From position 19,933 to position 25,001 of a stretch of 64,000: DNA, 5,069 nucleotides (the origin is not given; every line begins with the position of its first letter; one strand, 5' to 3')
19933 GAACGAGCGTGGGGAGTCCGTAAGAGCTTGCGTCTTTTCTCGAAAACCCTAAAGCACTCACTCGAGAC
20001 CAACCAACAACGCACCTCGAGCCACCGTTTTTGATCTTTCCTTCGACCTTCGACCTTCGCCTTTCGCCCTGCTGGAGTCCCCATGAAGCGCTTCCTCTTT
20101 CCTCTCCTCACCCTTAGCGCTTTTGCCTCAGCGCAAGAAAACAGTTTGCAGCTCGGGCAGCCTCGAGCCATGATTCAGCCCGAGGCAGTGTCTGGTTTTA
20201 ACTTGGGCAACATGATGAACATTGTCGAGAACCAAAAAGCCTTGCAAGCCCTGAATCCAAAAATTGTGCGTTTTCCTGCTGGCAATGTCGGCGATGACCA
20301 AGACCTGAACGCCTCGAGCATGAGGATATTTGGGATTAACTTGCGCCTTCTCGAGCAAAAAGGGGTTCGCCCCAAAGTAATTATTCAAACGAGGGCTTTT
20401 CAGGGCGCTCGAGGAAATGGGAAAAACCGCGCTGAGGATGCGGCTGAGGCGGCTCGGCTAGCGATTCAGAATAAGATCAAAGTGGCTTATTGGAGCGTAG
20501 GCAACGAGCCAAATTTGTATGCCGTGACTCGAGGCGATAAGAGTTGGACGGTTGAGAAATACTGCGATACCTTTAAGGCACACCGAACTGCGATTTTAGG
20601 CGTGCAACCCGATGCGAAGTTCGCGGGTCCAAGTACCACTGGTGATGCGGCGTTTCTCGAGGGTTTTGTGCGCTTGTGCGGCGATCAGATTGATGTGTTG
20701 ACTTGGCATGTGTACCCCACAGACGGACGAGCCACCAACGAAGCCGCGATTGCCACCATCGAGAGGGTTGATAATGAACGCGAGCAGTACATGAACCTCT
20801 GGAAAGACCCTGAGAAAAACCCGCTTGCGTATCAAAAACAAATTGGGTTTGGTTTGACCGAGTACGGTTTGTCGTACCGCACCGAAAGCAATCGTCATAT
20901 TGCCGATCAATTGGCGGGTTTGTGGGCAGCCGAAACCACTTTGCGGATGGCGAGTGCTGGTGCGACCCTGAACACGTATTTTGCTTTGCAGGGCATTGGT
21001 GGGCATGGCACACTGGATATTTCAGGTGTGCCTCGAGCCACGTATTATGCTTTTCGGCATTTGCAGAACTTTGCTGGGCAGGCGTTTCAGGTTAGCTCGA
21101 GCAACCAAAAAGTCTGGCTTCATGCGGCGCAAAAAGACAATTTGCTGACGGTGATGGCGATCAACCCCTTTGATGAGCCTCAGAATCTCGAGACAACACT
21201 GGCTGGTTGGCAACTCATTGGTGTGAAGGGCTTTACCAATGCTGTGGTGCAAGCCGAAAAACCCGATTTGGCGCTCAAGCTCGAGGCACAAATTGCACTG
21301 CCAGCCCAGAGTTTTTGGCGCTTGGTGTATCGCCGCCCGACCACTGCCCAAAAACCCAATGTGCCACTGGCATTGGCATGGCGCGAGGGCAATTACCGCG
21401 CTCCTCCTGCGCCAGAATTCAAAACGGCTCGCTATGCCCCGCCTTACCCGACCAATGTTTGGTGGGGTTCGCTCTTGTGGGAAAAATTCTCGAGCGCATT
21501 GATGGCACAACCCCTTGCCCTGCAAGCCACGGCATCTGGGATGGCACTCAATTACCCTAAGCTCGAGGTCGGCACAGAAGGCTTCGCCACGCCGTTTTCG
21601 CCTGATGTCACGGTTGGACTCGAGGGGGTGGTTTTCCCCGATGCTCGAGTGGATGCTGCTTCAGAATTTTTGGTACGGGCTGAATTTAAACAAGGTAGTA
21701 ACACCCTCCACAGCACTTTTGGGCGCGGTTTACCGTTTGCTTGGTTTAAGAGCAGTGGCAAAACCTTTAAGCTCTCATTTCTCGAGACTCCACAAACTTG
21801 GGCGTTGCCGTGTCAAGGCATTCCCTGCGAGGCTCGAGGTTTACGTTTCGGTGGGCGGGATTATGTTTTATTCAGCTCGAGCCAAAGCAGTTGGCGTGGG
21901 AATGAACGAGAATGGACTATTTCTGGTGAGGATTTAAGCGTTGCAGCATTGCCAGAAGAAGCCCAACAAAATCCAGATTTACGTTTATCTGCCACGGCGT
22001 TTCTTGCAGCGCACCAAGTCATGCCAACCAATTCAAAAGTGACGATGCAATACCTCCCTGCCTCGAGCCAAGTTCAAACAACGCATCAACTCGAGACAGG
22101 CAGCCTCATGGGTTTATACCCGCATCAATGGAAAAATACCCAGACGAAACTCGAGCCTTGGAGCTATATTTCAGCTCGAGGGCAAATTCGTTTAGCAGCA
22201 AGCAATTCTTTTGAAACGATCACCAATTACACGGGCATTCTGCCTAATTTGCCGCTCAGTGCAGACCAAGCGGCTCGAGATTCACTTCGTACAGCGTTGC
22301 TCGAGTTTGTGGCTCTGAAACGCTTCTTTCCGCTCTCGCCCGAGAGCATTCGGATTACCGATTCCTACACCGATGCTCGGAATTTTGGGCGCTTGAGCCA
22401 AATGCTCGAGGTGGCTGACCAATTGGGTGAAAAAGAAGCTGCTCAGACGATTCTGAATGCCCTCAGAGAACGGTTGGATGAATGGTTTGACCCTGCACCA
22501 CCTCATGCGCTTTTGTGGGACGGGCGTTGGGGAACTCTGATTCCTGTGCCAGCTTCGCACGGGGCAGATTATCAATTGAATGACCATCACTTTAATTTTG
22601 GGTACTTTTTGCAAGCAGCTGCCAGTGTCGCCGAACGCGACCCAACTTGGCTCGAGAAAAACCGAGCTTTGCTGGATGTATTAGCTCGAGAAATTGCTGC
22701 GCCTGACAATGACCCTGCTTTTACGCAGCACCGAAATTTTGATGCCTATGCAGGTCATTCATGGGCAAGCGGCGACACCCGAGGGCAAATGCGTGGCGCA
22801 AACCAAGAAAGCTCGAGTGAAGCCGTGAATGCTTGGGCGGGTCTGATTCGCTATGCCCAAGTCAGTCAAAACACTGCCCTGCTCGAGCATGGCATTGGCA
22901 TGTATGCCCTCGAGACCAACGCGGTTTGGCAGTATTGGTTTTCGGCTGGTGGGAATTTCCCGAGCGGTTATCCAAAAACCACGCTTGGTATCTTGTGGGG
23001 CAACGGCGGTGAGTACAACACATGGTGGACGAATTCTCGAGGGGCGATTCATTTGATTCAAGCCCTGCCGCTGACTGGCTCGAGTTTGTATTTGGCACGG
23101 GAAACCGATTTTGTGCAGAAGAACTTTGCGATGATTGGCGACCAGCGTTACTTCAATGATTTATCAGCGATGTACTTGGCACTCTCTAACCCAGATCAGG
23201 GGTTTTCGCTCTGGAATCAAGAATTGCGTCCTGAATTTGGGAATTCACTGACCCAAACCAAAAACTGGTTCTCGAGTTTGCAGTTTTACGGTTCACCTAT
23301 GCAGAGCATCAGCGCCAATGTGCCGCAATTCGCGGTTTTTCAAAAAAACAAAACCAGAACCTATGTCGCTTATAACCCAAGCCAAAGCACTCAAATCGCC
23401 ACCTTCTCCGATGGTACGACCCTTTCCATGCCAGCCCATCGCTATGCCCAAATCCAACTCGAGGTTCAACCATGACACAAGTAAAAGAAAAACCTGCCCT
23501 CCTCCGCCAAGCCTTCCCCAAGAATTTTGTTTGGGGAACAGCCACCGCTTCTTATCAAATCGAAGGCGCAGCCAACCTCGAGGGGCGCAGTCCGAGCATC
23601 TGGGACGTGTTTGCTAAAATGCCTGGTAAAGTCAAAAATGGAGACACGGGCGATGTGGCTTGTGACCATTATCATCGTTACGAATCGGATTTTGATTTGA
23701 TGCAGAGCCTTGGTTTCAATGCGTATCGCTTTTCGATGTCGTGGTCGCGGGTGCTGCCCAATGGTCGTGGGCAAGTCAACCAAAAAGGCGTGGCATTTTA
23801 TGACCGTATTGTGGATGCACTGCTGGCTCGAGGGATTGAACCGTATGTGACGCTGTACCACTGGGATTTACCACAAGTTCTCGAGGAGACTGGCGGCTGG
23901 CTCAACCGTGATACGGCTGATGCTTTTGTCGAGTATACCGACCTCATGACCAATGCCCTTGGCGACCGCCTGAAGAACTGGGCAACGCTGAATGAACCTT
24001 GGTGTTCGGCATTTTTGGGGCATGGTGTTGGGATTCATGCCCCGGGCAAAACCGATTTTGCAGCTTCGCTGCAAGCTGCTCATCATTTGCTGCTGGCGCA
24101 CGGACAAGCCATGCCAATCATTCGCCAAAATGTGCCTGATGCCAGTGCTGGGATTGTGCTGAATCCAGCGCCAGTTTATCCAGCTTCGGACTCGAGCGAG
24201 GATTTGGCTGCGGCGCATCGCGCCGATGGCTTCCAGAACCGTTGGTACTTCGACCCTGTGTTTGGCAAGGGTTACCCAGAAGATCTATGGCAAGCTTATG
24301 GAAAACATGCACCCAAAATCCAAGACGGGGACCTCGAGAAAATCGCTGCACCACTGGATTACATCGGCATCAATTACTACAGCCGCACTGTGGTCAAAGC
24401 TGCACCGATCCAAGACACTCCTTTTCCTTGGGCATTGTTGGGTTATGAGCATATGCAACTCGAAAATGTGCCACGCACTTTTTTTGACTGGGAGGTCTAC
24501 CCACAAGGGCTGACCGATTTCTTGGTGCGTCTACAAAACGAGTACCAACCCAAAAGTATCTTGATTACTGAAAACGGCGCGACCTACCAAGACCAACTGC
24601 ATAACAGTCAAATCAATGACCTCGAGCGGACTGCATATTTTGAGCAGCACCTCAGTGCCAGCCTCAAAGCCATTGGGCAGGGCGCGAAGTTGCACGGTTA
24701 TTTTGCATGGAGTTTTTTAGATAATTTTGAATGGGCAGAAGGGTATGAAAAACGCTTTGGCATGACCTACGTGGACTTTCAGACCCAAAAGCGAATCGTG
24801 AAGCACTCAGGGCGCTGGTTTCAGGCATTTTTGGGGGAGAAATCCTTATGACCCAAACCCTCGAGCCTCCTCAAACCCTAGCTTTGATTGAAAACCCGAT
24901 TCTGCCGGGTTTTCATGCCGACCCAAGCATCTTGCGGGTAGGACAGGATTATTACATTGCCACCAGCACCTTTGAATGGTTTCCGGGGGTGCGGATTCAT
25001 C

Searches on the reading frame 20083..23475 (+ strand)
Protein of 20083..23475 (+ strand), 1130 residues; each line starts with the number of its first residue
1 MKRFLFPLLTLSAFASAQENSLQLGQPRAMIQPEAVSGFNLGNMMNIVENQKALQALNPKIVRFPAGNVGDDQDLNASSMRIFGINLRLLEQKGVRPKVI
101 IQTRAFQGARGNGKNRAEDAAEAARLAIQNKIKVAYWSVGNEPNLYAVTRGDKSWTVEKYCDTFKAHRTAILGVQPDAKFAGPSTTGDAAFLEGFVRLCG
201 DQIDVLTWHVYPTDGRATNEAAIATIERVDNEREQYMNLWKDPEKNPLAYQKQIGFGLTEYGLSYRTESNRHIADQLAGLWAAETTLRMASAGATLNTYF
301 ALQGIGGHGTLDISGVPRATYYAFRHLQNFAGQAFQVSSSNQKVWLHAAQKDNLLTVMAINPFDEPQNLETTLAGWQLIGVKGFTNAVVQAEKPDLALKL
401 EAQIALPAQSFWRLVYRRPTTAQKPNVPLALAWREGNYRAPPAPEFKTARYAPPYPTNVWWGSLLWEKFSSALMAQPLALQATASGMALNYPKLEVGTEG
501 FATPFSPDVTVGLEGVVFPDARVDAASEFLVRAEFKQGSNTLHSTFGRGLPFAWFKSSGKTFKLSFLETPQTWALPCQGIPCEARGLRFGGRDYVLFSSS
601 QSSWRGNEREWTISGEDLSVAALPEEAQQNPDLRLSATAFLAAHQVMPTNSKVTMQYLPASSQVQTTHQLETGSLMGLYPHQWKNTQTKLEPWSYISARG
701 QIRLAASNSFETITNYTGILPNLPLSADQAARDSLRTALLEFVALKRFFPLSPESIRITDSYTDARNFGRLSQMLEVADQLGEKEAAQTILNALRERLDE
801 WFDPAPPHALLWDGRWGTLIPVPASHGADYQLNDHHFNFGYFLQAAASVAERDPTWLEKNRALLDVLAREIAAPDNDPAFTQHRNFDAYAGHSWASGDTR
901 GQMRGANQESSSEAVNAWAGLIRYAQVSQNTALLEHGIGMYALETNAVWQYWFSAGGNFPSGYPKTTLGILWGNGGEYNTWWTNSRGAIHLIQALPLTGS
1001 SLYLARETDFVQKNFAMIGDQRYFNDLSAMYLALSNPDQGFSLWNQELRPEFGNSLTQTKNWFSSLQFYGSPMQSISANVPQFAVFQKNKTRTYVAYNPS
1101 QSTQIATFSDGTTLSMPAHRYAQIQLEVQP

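Call 7: search_protein_families(library=pfam, proteins=[window:20083-23475:+], max_evalue=0.001)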
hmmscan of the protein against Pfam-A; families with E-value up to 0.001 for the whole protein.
window:20083-23475:+ (1130 aa): 2 families
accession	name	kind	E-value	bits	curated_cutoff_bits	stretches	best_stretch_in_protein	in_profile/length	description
PF17652.7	Glyco_hydro81C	-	1.5e-48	166.3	25.6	1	756-1018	26-297/349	Glycosyl hydrolase family 81 C-terminal domain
PF01229.23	Glyco_hydro_39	-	8.7e-05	21.9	26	1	136-251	151-269/472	Glycosyl hydrolases family 39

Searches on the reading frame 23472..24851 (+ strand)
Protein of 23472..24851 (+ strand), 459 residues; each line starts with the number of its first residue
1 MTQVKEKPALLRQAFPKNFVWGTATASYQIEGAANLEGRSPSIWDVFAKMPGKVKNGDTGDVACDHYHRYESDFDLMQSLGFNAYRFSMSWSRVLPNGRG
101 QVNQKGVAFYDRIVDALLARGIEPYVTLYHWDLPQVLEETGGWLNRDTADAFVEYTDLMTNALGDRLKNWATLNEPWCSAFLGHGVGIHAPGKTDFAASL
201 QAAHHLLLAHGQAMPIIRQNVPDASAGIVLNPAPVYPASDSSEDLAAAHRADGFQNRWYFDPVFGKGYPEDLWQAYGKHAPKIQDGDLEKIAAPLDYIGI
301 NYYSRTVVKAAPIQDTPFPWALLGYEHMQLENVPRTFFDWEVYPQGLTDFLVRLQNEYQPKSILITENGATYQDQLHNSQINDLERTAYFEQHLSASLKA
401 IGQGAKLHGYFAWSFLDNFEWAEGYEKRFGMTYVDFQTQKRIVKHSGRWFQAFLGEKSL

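Call 7: search_protein_families(library=pfam, proteins=[window:23472-24851:+], max_evalue=0.001)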
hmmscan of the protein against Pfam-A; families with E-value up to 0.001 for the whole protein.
window:23472-24851:+ (459 aa): 2 families
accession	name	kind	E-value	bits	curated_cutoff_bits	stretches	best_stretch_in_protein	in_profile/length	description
PF00232.24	Glyco_hydro_1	-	2.3e-170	567.4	22.6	1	13-456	3-450/453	Glycosyl hydrolase family 1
PF00150.24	Cellulase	-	0.00087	19.3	23.5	0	69-163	22-116/272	Cellulase (glycosyl hydrolase family 5)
